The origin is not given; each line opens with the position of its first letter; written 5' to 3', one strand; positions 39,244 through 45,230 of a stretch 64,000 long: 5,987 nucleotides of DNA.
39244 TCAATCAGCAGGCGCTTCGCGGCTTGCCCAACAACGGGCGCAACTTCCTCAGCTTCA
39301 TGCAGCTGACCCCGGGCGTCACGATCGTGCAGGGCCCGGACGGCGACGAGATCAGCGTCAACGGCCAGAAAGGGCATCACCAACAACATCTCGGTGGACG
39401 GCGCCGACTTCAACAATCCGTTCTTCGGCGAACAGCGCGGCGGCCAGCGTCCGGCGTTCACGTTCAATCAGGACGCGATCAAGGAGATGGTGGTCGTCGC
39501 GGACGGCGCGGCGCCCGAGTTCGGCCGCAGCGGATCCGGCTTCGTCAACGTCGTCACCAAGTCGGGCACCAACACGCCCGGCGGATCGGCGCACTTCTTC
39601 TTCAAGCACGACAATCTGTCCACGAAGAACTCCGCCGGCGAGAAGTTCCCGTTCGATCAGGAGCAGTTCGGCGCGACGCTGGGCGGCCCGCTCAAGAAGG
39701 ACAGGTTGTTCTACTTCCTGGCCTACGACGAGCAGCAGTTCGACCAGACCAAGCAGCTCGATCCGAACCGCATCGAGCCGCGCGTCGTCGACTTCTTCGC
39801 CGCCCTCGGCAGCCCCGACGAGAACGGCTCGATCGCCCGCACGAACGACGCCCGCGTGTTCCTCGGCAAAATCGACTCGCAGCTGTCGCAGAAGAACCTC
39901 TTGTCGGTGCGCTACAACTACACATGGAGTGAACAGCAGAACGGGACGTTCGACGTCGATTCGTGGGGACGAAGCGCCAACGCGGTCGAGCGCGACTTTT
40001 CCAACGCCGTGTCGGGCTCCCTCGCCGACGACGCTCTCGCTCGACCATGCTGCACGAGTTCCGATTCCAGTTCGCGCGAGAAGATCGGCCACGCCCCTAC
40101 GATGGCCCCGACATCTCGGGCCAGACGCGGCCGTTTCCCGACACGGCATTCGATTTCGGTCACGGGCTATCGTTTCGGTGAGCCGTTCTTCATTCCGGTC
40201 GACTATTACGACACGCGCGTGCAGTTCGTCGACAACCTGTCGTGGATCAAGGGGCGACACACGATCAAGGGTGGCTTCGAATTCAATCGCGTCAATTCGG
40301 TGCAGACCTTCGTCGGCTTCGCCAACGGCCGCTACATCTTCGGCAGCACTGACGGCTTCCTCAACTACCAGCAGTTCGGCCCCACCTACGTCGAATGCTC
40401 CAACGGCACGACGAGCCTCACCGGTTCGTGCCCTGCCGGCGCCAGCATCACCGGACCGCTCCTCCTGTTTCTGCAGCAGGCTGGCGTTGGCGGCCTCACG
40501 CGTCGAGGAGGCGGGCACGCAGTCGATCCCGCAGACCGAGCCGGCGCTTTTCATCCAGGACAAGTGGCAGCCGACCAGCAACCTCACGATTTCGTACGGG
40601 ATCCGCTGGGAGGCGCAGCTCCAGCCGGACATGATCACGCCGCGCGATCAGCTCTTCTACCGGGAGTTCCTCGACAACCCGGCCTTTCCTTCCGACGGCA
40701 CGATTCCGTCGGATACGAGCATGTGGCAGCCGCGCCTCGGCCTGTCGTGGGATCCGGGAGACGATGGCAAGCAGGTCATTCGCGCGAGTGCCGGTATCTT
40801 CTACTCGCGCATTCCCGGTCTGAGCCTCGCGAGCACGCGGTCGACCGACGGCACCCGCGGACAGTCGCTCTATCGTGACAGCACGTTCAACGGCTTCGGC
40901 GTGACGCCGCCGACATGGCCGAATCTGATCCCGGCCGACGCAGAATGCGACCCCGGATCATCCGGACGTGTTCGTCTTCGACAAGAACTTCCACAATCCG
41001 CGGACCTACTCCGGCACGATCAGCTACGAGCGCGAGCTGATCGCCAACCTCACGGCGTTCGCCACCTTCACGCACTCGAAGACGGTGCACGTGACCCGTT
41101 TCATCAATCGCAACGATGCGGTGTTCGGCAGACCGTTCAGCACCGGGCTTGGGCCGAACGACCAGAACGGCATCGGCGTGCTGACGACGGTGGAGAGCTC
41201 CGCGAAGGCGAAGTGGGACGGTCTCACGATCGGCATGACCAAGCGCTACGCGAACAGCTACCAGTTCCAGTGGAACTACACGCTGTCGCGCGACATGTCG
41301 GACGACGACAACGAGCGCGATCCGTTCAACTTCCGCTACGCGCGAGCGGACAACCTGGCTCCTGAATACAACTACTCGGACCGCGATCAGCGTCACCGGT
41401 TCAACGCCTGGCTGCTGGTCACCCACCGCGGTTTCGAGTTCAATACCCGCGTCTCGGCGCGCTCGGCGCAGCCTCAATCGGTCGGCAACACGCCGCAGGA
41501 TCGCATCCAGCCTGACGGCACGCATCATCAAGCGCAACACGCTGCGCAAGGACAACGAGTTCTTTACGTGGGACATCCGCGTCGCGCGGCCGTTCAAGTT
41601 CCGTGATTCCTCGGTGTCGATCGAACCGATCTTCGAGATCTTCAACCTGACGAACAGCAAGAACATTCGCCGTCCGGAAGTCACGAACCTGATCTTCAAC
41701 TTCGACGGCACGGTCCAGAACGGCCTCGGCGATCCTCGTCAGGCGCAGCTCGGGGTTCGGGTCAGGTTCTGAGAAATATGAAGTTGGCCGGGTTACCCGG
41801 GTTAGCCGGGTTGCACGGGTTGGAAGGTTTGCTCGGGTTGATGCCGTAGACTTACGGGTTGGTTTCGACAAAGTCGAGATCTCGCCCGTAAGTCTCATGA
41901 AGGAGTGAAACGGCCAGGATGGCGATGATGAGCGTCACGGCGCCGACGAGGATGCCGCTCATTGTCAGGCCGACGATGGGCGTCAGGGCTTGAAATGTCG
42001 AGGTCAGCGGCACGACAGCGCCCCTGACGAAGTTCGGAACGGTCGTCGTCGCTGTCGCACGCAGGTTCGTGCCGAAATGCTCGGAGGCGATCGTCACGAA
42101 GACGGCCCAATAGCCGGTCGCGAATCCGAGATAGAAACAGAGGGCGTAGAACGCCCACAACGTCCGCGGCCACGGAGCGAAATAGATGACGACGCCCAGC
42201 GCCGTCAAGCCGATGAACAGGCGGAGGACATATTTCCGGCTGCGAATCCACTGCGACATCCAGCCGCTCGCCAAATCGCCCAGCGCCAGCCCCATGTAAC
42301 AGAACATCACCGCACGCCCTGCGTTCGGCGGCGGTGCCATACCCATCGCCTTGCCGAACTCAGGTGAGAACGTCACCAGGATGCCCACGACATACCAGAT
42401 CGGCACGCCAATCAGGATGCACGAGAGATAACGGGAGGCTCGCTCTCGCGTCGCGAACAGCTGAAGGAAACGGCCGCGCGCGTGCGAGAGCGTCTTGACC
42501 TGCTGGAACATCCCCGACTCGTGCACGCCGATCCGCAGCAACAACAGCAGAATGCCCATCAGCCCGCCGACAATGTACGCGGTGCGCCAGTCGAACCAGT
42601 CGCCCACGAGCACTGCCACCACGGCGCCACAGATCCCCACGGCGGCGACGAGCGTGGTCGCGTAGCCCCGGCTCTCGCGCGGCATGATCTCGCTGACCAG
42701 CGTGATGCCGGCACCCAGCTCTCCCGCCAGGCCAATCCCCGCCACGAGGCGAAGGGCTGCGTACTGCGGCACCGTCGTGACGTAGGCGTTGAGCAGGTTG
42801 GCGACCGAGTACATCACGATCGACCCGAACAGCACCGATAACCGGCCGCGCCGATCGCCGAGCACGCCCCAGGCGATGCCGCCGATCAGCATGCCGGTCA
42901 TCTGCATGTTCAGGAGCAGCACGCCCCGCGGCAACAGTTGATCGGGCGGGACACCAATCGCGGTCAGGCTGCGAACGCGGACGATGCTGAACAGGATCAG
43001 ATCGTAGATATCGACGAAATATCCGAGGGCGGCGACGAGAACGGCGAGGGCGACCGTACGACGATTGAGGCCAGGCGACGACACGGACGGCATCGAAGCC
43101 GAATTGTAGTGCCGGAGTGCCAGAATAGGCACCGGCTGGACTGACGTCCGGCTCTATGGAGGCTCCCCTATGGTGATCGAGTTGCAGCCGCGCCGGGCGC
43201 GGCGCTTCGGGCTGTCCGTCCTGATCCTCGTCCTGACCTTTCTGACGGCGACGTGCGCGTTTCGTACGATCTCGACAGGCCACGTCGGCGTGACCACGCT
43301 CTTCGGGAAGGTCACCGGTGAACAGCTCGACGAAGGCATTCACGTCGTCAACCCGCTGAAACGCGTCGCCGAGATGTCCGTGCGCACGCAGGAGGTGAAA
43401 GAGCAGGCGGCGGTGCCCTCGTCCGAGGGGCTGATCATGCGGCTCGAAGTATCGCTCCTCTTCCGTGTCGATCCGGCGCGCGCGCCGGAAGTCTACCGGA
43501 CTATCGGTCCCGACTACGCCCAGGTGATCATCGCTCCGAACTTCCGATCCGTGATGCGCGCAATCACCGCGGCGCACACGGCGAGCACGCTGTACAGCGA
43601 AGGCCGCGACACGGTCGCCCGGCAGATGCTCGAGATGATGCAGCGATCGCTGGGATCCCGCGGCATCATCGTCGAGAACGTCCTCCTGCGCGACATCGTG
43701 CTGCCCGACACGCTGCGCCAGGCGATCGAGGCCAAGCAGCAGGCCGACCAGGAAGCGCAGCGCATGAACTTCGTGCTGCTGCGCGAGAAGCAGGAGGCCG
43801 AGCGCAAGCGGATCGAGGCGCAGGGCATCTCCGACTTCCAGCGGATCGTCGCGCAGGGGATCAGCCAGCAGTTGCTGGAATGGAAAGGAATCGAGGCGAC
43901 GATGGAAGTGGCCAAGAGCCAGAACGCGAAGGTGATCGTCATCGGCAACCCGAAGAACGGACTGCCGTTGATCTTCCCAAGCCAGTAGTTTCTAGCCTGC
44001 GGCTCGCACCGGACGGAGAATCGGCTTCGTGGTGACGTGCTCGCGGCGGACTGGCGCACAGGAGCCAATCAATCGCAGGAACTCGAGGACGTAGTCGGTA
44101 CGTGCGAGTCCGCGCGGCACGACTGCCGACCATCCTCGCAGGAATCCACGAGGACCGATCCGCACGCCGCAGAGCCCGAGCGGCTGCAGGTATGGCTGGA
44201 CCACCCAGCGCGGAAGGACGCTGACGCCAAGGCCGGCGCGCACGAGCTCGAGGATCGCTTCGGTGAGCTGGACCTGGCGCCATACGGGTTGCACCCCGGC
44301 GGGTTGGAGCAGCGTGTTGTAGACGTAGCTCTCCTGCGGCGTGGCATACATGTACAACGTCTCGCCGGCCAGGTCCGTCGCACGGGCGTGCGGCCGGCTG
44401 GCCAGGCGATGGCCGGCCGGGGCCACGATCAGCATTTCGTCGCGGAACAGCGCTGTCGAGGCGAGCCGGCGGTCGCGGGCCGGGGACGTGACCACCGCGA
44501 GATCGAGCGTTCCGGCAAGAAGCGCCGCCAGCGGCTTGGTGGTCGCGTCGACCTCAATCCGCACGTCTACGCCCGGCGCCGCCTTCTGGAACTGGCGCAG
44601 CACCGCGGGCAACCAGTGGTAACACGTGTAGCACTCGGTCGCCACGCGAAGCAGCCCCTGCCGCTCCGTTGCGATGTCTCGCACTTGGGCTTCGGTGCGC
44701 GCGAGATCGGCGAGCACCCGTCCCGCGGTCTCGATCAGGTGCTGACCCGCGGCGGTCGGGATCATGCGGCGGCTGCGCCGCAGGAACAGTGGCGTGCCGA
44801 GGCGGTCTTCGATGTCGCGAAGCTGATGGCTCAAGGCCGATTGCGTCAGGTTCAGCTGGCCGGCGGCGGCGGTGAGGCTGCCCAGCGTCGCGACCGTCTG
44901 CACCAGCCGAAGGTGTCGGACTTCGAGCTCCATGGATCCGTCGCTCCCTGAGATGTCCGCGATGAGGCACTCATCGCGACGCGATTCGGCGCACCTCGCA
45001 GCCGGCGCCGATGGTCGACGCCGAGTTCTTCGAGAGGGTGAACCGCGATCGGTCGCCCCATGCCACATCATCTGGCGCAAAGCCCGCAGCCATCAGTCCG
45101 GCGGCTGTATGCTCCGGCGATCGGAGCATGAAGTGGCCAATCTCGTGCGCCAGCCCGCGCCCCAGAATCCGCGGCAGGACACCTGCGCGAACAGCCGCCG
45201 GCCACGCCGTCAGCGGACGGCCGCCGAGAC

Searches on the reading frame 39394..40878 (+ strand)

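Call 31: search_protein_families(library=pfam, max_evalue=0.0001, proteins=[window:39394-40878:+])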
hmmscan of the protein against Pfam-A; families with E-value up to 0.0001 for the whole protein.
window:39394-40878:+ (494 aa): 1 family
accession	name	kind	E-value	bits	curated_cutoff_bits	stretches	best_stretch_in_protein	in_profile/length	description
PF25183.1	OMP_b-brl_4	-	1.3e-26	93.8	30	2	54-119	1-70/838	Outer membrane beta barrel domain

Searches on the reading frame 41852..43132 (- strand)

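Call 7: search_protein_families(library=pfam, proteins=[window:41852-43132:-], max_evalue=0.001)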
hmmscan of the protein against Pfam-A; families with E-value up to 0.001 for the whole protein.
window:41852-43132:- (426 aa): 2 families
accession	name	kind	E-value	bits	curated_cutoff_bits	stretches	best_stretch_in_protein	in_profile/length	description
PF07690.21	MFS_1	-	1.4e-26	93.7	33.4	1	72-363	36-333/347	Major Facilitator Superfamily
PF00083.30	Sugar_tr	-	4e-10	39.6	22.3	1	71-214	49-202/452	Sugar (and other) transporter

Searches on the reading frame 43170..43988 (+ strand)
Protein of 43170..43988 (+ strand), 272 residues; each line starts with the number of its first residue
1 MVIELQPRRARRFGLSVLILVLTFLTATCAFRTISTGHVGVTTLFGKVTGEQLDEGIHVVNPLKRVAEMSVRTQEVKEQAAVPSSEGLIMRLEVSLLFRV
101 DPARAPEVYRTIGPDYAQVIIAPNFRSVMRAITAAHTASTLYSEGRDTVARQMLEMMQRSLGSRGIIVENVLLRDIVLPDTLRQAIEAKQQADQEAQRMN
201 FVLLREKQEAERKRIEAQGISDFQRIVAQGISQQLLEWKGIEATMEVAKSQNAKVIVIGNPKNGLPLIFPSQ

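Call 7: search_protein_families(library=pfam, proteins=[window:43170-43988:+], max_evalue=0.001)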
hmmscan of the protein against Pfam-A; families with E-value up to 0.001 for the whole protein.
window:43170-43988:+ (272 aa): 1 family
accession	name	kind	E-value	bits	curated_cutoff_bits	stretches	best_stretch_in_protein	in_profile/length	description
PF01145.31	Band_7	-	4.7e-35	121.7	23.6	1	33-214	2-173/176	SPFH domain / Band 7 family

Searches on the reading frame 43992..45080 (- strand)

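Call 7: search_protein_families(library=pfam, proteins=[window:43992-45080:-], max_evalue=0.001)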
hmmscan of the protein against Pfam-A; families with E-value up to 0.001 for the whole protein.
window:43992-45080:- (362 aa): 2 families
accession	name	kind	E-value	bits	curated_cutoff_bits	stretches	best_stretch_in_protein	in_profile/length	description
PF03466.25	LysR_substrate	-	6.2e-40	137.3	28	1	139-338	3-204/209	LysR substrate binding domain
PF00126.33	HTH_1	-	6.9e-20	71.2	26.6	1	55-113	2-60/60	Bacterial regulatory helix-turn-helix protein, lysR family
